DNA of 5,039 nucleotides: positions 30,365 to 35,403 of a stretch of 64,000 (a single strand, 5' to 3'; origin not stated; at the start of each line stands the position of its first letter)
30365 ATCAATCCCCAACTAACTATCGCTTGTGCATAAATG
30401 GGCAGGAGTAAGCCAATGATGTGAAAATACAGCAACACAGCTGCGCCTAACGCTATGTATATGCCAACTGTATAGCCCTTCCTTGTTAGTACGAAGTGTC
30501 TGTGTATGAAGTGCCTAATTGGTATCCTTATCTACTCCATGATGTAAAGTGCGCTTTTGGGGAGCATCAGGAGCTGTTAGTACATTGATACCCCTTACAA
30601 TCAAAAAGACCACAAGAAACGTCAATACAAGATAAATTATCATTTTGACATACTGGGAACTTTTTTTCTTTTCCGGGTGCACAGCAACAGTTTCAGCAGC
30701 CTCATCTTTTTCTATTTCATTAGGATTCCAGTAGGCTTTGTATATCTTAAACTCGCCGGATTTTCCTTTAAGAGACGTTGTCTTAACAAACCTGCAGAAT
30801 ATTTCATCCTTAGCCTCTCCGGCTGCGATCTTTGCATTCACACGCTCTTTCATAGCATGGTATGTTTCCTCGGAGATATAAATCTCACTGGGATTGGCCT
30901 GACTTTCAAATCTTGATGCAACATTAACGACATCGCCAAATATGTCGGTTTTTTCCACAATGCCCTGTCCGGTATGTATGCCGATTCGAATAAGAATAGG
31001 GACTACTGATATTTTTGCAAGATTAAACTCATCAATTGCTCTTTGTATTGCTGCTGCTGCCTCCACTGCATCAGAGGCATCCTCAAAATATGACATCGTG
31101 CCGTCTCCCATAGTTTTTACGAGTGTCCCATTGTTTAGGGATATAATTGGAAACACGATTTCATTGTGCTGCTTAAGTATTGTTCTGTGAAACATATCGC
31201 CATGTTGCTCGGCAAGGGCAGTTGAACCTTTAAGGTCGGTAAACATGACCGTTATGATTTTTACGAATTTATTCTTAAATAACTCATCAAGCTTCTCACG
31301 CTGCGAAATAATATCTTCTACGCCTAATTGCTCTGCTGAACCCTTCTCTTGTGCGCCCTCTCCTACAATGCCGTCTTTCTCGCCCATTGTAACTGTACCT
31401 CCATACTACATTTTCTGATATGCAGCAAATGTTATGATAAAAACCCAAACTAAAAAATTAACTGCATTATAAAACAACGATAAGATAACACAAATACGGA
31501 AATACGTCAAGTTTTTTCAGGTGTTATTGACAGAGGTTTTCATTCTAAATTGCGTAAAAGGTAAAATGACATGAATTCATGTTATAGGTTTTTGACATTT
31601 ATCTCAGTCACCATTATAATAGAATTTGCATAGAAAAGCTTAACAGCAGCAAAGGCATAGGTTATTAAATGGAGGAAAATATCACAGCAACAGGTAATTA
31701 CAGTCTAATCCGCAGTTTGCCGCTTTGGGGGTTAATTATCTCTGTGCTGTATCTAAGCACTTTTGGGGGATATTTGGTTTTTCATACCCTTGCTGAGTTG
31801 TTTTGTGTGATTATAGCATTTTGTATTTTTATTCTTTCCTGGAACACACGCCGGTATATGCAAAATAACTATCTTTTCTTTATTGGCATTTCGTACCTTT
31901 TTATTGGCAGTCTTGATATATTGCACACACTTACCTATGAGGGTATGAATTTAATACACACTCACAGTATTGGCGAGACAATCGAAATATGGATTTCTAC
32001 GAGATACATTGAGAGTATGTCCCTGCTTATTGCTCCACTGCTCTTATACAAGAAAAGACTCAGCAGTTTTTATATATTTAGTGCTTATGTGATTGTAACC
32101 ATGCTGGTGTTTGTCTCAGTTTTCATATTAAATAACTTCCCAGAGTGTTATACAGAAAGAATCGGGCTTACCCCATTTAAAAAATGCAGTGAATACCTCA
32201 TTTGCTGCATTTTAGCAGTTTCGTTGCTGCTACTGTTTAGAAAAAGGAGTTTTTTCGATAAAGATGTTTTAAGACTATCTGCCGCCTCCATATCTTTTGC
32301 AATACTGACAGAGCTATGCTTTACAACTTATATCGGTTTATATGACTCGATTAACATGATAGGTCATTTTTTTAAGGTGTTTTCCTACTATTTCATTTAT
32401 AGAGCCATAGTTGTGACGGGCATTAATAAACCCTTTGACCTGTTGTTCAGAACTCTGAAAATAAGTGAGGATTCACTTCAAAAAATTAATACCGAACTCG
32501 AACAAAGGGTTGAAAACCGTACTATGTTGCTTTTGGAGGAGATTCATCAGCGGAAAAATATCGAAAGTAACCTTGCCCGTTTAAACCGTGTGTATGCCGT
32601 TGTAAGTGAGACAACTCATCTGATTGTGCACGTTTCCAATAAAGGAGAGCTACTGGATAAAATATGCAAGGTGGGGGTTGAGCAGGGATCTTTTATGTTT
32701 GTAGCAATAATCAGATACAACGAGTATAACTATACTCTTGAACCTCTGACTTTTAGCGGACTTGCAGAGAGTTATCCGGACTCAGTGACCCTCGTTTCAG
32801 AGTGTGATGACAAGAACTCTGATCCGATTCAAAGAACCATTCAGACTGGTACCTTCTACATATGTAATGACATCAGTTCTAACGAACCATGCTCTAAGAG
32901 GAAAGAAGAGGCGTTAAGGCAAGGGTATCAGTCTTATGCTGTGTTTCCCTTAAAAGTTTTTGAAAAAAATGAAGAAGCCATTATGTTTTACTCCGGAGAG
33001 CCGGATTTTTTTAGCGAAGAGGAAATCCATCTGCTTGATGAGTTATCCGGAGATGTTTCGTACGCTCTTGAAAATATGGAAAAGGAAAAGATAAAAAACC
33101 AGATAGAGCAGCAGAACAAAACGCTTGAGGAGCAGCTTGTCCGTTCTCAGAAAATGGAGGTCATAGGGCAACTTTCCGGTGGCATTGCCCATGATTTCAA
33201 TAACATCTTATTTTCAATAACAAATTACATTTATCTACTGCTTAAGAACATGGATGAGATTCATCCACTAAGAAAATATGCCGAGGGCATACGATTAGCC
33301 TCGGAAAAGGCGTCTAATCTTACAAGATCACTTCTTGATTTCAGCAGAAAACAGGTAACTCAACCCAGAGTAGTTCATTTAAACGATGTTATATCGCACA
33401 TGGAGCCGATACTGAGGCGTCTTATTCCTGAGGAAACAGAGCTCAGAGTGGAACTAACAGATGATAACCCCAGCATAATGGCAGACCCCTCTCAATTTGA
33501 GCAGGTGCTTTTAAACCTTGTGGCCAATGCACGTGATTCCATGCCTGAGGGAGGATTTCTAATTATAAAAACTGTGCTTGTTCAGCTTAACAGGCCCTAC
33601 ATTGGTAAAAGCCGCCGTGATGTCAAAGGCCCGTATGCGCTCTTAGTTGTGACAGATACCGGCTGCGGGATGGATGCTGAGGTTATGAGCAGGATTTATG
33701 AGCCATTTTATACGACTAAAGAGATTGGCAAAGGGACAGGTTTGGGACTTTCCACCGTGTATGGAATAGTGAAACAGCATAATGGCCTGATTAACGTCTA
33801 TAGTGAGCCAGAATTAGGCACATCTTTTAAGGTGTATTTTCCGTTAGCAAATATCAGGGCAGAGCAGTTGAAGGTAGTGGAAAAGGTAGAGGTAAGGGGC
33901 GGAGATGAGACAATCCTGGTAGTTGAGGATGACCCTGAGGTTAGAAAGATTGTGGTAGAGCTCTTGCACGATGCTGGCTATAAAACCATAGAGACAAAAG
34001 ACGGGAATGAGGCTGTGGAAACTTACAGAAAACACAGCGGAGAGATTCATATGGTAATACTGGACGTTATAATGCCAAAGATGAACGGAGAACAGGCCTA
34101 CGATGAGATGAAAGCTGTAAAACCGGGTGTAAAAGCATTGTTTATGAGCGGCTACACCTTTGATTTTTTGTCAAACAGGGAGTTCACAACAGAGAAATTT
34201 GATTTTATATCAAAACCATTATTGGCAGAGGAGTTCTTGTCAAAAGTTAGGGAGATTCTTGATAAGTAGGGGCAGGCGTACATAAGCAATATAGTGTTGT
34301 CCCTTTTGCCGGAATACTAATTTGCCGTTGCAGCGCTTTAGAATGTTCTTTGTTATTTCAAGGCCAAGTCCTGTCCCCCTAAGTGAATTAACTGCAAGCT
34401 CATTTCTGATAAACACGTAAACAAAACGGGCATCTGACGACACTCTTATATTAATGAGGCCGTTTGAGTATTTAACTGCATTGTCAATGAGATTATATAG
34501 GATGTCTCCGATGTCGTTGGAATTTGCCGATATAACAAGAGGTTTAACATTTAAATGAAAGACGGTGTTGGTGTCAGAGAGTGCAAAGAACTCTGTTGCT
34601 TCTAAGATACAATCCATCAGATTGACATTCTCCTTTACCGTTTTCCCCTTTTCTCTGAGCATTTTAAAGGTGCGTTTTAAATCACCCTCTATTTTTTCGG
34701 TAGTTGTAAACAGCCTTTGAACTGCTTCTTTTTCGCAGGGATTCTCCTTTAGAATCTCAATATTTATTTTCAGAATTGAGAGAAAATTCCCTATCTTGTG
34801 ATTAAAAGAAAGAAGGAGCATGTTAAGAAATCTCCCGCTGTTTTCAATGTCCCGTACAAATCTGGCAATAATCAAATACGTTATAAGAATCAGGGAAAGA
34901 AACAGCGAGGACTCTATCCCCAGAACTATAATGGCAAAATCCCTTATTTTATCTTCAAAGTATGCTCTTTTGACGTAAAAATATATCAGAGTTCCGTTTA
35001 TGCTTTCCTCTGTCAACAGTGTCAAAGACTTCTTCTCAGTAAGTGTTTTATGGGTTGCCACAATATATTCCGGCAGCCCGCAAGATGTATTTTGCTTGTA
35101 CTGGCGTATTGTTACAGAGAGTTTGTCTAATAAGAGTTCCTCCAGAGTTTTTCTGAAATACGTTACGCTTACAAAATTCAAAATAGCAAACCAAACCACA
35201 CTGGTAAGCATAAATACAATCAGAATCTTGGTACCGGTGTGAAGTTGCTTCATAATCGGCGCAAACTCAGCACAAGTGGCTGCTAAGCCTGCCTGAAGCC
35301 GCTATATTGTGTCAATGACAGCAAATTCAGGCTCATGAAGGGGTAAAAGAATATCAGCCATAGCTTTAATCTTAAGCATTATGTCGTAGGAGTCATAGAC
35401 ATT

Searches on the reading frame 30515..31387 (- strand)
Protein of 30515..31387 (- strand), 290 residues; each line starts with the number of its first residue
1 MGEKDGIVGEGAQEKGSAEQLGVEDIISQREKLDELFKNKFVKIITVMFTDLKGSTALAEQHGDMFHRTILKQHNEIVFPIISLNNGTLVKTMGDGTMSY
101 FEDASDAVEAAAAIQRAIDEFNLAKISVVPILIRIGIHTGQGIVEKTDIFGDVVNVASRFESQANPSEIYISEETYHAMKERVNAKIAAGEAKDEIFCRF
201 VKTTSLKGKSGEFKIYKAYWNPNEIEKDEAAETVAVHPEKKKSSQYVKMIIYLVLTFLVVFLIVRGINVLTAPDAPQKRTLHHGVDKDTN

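Call 36: search_protein_families(library=pfam, proteins=[window:30515-31387:-], max_evalue=0.00001)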
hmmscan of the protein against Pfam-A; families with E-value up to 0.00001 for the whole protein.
window:30515-31387:- (290 aa): 1 family
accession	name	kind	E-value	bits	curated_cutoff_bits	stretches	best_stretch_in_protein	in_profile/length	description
PF00211.25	Guanylate_cyc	-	2.1e-20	73.5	21.9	1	43-185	7-157/183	Adenylate and Guanylate cyclase catalytic domain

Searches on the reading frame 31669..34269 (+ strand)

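Call 36: search_protein_families(library=pfam, proteins=[window:31669-34269:+], max_evalue=0.00001)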
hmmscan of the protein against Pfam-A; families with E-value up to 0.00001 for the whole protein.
window:31669-34269:+ (866 aa): 4 families
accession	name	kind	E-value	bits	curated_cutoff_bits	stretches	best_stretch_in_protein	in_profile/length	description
PF17159.10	MASE3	-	4.1e-82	275.6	31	1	34-255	5-226/226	Membrane-associated sensor domain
PF02518.31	HATPase_c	-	4.1e-20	72.7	26.4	1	606-727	2-110/111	Histidine kinase-, DNA gyrase B-, and HSP90-like ATPase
PF00072.30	Response_reg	-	7.2e-19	68.4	30.2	1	749-860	1-110/111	Response regulator receiver domain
PF13185.12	GAF_2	-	2.4e-10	41.2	28.6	1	327-468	6-136/136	GAF domain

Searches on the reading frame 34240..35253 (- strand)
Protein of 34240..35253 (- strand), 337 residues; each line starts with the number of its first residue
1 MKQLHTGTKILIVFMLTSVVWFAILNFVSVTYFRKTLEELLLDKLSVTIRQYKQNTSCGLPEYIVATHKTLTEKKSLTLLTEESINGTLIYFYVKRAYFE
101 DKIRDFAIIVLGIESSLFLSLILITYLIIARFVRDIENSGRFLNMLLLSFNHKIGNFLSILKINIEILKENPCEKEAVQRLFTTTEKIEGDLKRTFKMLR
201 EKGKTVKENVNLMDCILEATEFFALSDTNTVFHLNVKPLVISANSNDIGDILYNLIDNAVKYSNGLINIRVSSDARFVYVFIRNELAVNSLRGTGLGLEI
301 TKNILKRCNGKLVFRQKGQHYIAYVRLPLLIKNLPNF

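Call 36: search_protein_families(library=pfam, proteins=[window:34240-35253:-], max_evalue=0.00001)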
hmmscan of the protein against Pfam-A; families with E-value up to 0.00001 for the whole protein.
window:34240-35253:- (337 aa): 1 family
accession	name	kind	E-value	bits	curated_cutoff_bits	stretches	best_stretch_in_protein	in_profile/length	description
PF02518.31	HATPase_c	-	2.7e-06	28.2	26.4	0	245-329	3-109/111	Histidine kinase-, DNA gyrase B-, and HSP90-like ATPase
